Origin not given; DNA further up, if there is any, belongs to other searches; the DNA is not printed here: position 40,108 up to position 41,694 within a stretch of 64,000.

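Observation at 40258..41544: Solitary beta-class DNA methyltransferase fused to a T5orf172 (GIY-YIG-like) domain, in a lower-GC block with no restriction partner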

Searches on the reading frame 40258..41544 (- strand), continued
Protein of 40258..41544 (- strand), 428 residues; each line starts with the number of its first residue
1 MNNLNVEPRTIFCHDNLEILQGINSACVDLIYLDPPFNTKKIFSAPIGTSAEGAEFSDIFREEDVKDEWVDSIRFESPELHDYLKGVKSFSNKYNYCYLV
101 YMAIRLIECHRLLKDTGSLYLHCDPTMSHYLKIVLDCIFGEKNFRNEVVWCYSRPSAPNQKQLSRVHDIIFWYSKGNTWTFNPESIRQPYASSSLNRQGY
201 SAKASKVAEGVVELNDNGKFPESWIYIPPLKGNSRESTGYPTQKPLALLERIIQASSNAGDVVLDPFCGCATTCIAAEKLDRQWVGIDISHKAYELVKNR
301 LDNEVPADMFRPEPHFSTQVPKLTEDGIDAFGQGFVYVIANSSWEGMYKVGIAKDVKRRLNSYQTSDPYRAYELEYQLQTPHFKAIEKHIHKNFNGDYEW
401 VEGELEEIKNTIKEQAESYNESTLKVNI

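Call 23: search_solved_structures(query=window:40258-41544:-, max_evalue=0.01, show_alignments=1)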
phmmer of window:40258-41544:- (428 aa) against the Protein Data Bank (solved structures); distinct sequences matched with E-value up to 0.01: 15.
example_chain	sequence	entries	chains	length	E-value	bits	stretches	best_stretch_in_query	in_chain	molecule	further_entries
9c3u_A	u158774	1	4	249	2e-18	69.8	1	112-295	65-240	Methyltransferase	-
8urk_A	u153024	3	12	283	2.2e-18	69.6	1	112-299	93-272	Methyltransferase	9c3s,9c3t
6pbd_A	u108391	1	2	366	2.8e-17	66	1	165-306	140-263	Modification methylase CcrMI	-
1g60_A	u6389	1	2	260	8.2e-17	64.5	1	111-292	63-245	Adenine-specific Methyltransferase MboIIA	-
1nw8_A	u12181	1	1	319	4.2e-15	58.8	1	144-285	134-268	MODIFICATION METHYLASE RSRI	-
1eg2_A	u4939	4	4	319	4.2e-15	58.8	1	144-285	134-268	MODIFICATION METHYLASE RSRI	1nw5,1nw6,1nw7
5hek_A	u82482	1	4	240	1.4e-14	57.1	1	206-302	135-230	Adenine specific DNA methyltransferase (DpnA)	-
5hfj_A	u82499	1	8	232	1.6e-14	56.9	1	206-302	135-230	Adenine specific DNA methyltransferase (DpnA)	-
2zie_A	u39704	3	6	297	5.4e-11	45.3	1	237-307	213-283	Putative modification methylase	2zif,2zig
6k0w_B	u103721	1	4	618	7.6e-11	44.8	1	11-180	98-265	Adenine specific DNA methyltransferase (Mod)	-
7dsu_A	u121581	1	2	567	1.9e-09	40.2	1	102-193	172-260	Mbo45V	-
4zcf_A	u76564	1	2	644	2.2e-09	40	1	11-177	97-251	Restriction endonuclease EcoP15I, modification subunit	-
8s9m_A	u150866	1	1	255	1.1e-08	37.6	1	227-302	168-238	DNA cytosine-N4 methyltransferase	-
8s9n_A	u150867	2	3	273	1.3e-08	37.5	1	228-302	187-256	DNA cytosine-N4 methyltransferase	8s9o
1boo_A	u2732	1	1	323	0.0014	20.8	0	239-293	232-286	PROTEIN (N-4 CYTOSINE-SPECIFIC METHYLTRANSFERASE PVU II)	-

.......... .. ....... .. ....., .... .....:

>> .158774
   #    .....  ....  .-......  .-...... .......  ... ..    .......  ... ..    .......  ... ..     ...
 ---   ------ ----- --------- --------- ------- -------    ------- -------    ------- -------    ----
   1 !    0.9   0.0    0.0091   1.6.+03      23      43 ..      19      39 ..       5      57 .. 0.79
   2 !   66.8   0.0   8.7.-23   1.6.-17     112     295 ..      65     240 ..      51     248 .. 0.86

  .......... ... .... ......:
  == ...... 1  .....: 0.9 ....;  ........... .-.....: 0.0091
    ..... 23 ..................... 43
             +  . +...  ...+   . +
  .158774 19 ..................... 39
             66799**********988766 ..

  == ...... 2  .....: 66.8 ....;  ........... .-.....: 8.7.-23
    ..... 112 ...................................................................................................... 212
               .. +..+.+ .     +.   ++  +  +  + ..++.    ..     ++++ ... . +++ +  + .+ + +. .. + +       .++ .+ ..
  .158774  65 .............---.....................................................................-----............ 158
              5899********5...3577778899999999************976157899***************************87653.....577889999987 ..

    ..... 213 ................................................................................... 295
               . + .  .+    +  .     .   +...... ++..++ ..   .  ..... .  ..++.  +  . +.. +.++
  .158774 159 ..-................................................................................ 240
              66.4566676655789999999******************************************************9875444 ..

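Call 30: search_protein_families(library=pfam, proteins=[L034:3361-4770:+, L037:115-1623:+, L038:108-1325:+, L032:8001-9203:+, L035:8199-9701:+, L039:6529-7530:+, L040:8001-9482:+, L004:3271-4632:+, L030:8001-9470:+], max_evalue=0.001)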
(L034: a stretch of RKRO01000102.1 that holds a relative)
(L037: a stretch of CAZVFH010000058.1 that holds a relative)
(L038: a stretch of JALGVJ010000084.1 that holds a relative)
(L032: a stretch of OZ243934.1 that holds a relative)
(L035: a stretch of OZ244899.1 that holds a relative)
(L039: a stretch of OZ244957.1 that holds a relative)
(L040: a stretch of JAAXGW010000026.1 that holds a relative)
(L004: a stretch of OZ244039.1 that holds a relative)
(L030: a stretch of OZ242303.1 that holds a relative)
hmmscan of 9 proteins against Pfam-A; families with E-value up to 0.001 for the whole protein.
L034:3361-4770:+ (469 aa): 3 families
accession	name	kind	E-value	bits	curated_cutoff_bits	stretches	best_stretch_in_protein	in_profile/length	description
PF01555.25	N6_N4_Mtase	-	9.5e-44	150.4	26.7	1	24-293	1-211/221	DNA methylase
PF22722.2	NA-iREase1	-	1.8e-06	28.3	27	1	338-431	4-92/106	NACHT-associated inactive Restriction Endonuclease 1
PF04471.18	Mrr_cat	-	3.6e-06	27.5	21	1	333-429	3-99/115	Restriction endonuclease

L037:115-1623:+ (502 aa): 5 families
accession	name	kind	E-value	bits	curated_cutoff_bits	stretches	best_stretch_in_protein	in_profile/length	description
PF01555.25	N6_N4_Mtase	-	1.6e-51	175.8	26.7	1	27-309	1-218/221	DNA methylase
PF22722.2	NA-iREase1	-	3.1e-08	34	27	1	370-467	21-105/106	NACHT-associated inactive Restriction Endonuclease 1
PF04471.18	Mrr_cat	-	1.3e-07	32.2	21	1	365-442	25-99/115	Restriction endonuclease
PF13847.12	Methyltransf_31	-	5.9e-05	23.2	27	0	271-326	2-59/145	Methyltransferase domain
PF02086.21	MethyltransfD12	-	8.4e-05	22.8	22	0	26-53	175-205/253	D12 class N6 adenine-specific DNA methyltransferase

L038:108-1325:+ (405 aa): 4 families
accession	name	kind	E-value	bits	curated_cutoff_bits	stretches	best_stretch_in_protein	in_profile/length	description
PF01555.25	N6_N4_Mtase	-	6.7e-47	160.7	26.7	1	12-212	23-213/221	DNA methylase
PF22722.2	NA-iREase1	-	9e-13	48.6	27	1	271-369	18-106/106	NACHT-associated inactive Restriction Endonuclease 1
PF04471.18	Mrr_cat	-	1.5e-09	38.4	21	1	250-343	4-99/115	Restriction endonuclease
PF13847.12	Methyltransf_31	-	0.00014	22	27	0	179-233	2-59/145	Methyltransferase domain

L032:8001-9203:+ (400 aa): 4 families
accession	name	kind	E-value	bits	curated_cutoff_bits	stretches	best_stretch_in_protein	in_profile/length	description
PF01555.25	N6_N4_Mtase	-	2.2e-48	165.5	26.7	1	28-294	1-219/221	DNA methylase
PF01844.29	HNH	-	3.2e-13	50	21.4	1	343-388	1-47/47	HNH endonuclease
PF14279.12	HNH_5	-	1.9e-11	44.1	27.5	1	343-394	1-52/56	HNH endonuclease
PF02945.21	Endonuclease_7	-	5.4e-06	26.7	23.6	1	328-388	10-66/82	Recombination endonuclease VII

L035:8199-9701:+ (500 aa): 1 family
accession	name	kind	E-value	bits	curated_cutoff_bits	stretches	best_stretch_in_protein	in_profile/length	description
PF01555.25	N6_N4_Mtase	-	5.5e-41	141.4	26.7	1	27-274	27-218/221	DNA methylase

L039:6529-7530:+ (333 aa): 1 family
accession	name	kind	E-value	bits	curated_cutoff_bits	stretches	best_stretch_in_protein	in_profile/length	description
PF01555.25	N6_N4_Mtase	-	9.7e-46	156.9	26.7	1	24-294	1-219/221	DNA methylase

L040:8001-9482:+ (493 aa): 3 families
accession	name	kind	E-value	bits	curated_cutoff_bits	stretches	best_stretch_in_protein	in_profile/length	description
PF01555.25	N6_N4_Mtase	-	9e-42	143.9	26.7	1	28-370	1-221/221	DNA methylase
PF10544.15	T5orf172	-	1.7e-08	35.3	20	1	410-477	2-75/101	T5orf172 domain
PF03602.21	Cons_hypoth95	-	2.2e-05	24.7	24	0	10-42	94-128/182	Conserved hypothetical protein 95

L004:3271-4632:+ (453 aa): 3 families
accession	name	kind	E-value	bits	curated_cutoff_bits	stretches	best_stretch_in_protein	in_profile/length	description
PF01555.25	N6_N4_Mtase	-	5e-40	138.2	26.7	1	28-335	1-220/221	DNA methylase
PF10544.15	T5orf172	-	4.5e-10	40.4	20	1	369-450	1-101/101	T5orf172 domain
PF13455.12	MUG113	-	5.4e-07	30.5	22.3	1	383-449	1-73/73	Meiotically up-regulated gene 113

L030:8001-9470:+ (489 aa): 5 families
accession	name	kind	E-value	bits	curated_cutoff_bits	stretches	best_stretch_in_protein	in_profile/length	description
PF01555.25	N6_N4_Mtase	-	1.4e-39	136.8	26.7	1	28-361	1-221/221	DNA methylase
PF10544.15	T5orf172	-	1.7e-07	32.1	20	1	399-477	2-98/101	T5orf172 domain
PF03602.21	Cons_hypoth95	-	1.8e-05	24.9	24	0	4-42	87-128/182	Conserved hypothetical protein 95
PF13455.12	MUG113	-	2.3e-05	25.3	22.3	1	412-478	1-72/73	Meiotically up-regulated gene 113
PF02086.21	MethyltransfD12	-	0.00013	22.2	22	0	5-40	154-188/253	D12 class N6 adenine-specific DNA methyltransferase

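Call 32: predict_structure(alignment_id=A1)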
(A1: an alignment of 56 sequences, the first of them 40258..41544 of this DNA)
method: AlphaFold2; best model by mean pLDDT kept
length: 428 residues; sequences in the alignment: 56
mean_pLDDT: 84.8   pTM: 0.81
mean pLDDT of the five models: 84.8, 84.1, 83.6, 80.8, 76.9
residues with pLDDT >= 90: 221; 70-90: 147; 50-70: 31; < 50: 29
segments of 3 or more residues with pLDDT < 50: 38-59, 426-428
pLDDT, mean of each block of 10 residues (from residue 1): 83 89 94 73 41 42 65 83 91 86 93 97 85 96 96 88 90 97 94 86 63 88 92 82 90 98 91 96 92 88 88 92 66 83 91 87 74 92 89 88 96 92 56
secondary structure, 60 per line:
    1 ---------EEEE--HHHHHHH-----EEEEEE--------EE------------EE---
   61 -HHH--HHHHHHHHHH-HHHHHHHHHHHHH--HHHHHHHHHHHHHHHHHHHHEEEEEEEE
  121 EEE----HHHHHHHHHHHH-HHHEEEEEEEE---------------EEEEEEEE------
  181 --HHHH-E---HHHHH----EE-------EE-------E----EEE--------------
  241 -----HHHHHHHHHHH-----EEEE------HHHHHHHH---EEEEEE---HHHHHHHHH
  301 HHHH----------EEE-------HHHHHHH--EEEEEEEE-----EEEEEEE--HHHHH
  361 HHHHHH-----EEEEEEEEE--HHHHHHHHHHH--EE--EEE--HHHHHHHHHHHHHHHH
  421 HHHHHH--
elements in order: E10-13 H16-22 E28-33 H67-76 H78-90 H93-112 E113-123 H128-139 E144-151 E167-174 H183-186 H192-196 E224-226 H246-256 E262-265 H272-279 E283-288 H292-304 E315-317 H325-331 E334-341 E347-353 H356-366 E372-380 H383-393 E400-402 H405-426

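Call 41: fold_search(model_id=the predicted structure, library=pdb)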
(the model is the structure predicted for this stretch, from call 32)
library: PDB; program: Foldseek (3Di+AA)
matches with E <= 10: 1122; with E <= 0.001: 145
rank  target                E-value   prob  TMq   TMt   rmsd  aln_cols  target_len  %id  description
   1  6pbd_B                1.9e-18  1.00  0.46  0.59  17.5       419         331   19  DNA N6-Adenine Methyltransferase CcrM In Complex with Double-Stranded DNA Oligonucleotide Containing Its Recognition S (released 2019-10-23)
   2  8urk_A                1.7e-17  1.00  0.50  0.83   4.5       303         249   22  Crystal structure of DNA N6-Adenine Methyltransferase M.BceJIV from Burkholderia cenocepacia in complex with duplex DN (released 2024-09-11)
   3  1g60_A                3.3e-17  1.00  0.47  0.82   5.3       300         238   23  Crystal Structure of Methyltransferase MboIIa (Moraxella bovis) (released 2002-05-01)
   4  1nw8                  3.5e-17  1.00  0.46  0.70   4.7       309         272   21  Structure of L72P mutant beta class N6-adenine DNA methyltransferase RsrI (released 2003-07-29)
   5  6pbd_A                3.5e-17  1.00  0.44  0.53  21.6       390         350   20  DNA N6-Adenine Methyltransferase CcrM In Complex with Double-Stranded DNA Oligonucleotide Containing Its Recognition S (released 2019-10-23)
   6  9c3u_A                5.0e-17  1.00  0.50  0.83   4.3       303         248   22  Crystal structure of DNA N6-Adenine Methyltransferase M.BceJIV from Burkholderia cenocepacia in complex with duplex DN (released 2024-09-11)
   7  9c3s_A                1.1e-16  1.00  0.49  0.81   4.9       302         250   22  Crystal structure of DNA N6-Adenine Methyltransferase M.BceJIV from Burkholderia cenocepacia in complex with duplex DN (released 2024-09-11)
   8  1nw6                  1.1e-16  1.00  0.46  0.70   4.8       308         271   21  Structure of the beta class N6-adenine DNA methyltransferase RsrI bound to sinefungin (released 2003-07-29)
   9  1eg2                  1.6e-16  1.00  0.46  0.70   4.8       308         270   21  CRYSTAL STRUCTURE OF RHODOBACTER SPHEROIDES (N6 ADENOSINE) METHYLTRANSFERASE (M.RSRI) (released 2000-10-18)
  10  8urk_D                4.9e-16  1.00  0.45  0.75   5.4       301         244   24  Crystal structure of DNA N6-Adenine Methyltransferase M.BceJIV from Burkholderia cenocepacia in complex with duplex DN (released 2024-09-11)
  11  1g60_B                6.7e-16  1.00  0.47  0.86   4.2       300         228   22  Crystal Structure of Methyltransferase MboIIa (Moraxella bovis) (released 2002-05-01)
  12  6k0w_D                1.3e-15  1.00  0.43  0.42   7.9       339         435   22  DNA methyltransferase in complex with sinefungin (released 2019-12-11)
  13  8s9o_B                2.1e-15  1.00  0.41  0.75   5.5       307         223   20  DNA cytosine-N4 methyltransferase (residues 61-324) from the Bdelloid rotifer Adineta vaga - P1 crystal form (released 2023-08-02)
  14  9c3s_D                2.7e-15  1.00  0.47  0.82   4.8       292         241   23  Crystal structure of DNA N6-Adenine Methyltransferase M.BceJIV from Burkholderia cenocepacia in complex with duplex DN (released 2024-09-11)
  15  6k0w_B                3.9e-15  1.00  0.42  0.36  11.8       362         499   22  DNA methyltransferase in complex with sinefungin (released 2019-12-11)
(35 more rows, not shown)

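Call 50: list_cluster_members(proteins=[P0001, P0006, P0009, P0050, P0053, P0069, P0079, P0094, P0112, P0120])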
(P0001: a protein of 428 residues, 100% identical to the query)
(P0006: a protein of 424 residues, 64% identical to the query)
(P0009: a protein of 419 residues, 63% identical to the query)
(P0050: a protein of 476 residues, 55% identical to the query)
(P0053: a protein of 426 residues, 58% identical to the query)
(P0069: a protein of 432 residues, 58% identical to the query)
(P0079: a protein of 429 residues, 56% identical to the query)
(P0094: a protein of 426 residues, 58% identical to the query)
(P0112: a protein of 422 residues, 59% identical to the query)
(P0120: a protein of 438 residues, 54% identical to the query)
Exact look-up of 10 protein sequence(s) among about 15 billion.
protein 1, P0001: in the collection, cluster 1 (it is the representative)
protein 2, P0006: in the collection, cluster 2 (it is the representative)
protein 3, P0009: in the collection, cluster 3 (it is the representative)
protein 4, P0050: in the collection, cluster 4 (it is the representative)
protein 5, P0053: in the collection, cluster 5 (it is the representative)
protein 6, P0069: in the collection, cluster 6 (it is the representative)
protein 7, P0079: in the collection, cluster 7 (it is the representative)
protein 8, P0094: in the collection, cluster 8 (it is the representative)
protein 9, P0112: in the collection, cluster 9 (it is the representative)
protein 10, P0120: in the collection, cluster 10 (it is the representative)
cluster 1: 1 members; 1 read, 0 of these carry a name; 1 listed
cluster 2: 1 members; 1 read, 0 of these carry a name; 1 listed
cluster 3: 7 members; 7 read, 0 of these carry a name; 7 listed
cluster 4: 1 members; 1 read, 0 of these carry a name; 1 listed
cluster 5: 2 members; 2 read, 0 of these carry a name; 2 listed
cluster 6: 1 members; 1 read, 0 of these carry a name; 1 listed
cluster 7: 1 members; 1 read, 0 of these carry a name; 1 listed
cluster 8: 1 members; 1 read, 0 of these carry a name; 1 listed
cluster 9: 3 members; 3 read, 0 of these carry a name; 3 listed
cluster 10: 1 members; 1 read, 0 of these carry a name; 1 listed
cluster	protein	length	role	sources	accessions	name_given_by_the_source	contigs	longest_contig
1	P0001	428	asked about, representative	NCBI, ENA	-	-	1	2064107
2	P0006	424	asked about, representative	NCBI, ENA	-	-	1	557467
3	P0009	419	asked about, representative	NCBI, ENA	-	-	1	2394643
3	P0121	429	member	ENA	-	-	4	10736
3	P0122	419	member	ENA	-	-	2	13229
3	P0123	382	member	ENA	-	-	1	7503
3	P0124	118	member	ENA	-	-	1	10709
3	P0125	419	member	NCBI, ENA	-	-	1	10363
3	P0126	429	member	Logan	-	-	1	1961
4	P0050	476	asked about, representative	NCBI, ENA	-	-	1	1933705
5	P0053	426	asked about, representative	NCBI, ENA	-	-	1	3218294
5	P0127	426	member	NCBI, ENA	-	-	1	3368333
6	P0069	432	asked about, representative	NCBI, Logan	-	-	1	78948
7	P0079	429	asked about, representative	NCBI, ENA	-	-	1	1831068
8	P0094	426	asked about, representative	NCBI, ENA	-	-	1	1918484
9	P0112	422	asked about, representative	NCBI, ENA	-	-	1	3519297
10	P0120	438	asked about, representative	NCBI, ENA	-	-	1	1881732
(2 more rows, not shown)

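Call 51: find_encoding_contigs(protein=P0002, flank=6000, max_places=2)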
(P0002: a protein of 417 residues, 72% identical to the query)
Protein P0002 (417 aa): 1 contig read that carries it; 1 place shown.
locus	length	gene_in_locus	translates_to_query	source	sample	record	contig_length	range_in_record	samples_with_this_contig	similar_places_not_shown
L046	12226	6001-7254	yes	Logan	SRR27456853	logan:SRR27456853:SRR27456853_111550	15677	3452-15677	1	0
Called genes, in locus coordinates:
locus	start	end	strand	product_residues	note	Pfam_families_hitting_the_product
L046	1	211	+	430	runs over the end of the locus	PF25064:ARM_TT21_5th (faint), PF23914:TPR_CcmH_CycH (faint), PF13424:TPR_12 (faint), PF00515:TPR_1 (faint), PF07719:TPR_2 (faint), PF13176:TPR_7 (faint), PF13432:TPR_16 (weak), PF14559:TPR_19, +3 more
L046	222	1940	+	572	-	PF05157:MshEN, PF00437:T2SSE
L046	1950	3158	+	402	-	PF28597:T2SSF_N (weak), PF00482:T2SSF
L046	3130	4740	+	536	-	-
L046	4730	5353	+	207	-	-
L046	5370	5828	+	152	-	-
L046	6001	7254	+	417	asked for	PF01555:N6_N4_Mtase, PF10544:T5orf172, PF13455:MUG113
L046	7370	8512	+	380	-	-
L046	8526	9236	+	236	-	-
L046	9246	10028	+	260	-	-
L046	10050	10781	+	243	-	-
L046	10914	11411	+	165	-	PF02082:Rrf2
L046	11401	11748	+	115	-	PF01521:Fe-S_biosyn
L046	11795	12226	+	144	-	?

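Call 52: find_encoding_contigs(protein=P0006, flank=6000, max_places=2)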
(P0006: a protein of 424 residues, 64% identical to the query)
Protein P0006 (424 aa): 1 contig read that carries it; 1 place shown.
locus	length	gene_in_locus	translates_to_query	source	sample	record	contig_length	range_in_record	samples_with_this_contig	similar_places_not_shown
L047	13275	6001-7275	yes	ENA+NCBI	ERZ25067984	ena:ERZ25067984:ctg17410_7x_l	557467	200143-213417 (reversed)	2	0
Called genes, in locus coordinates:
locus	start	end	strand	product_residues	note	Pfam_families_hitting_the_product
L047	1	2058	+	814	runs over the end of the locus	PF00890:FAD_binding_2 (faint), PF01266:DAO, PF04820:Trp_halogenase (faint), PF07992:Pyr_redox_2 (faint), PF16350:FAO_M, PF01571:GCV_T, PF08669:GCV_T_C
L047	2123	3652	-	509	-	PF01645:Glu_synthase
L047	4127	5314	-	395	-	PF02655:ATP-grasp_3 (weak), PF02222:ATP-grasp (faint), PF13535:ATP-grasp_4, PF18603:LAL_C2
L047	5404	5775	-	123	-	PF01521:Fe-S_biosyn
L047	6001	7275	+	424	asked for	PF01555:N6_N4_Mtase, PF10544:T5orf172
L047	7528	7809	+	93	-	PF04362:Iron_traffic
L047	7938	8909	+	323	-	PF12760:Zn_ribbon_IS1595, PF12762:DDE_Tnp_IS1595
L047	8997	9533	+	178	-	PF01555:N6_N4_Mtase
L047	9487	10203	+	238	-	PF01555:N6_N4_Mtase, PF01844:HNH, PF14279:HNH_5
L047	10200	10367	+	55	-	-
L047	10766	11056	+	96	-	-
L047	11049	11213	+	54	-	-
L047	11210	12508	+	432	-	PF01555:N6_N4_Mtase, PF10544:T5orf172, PF13455:MUG113 (faint)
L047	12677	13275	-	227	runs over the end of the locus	-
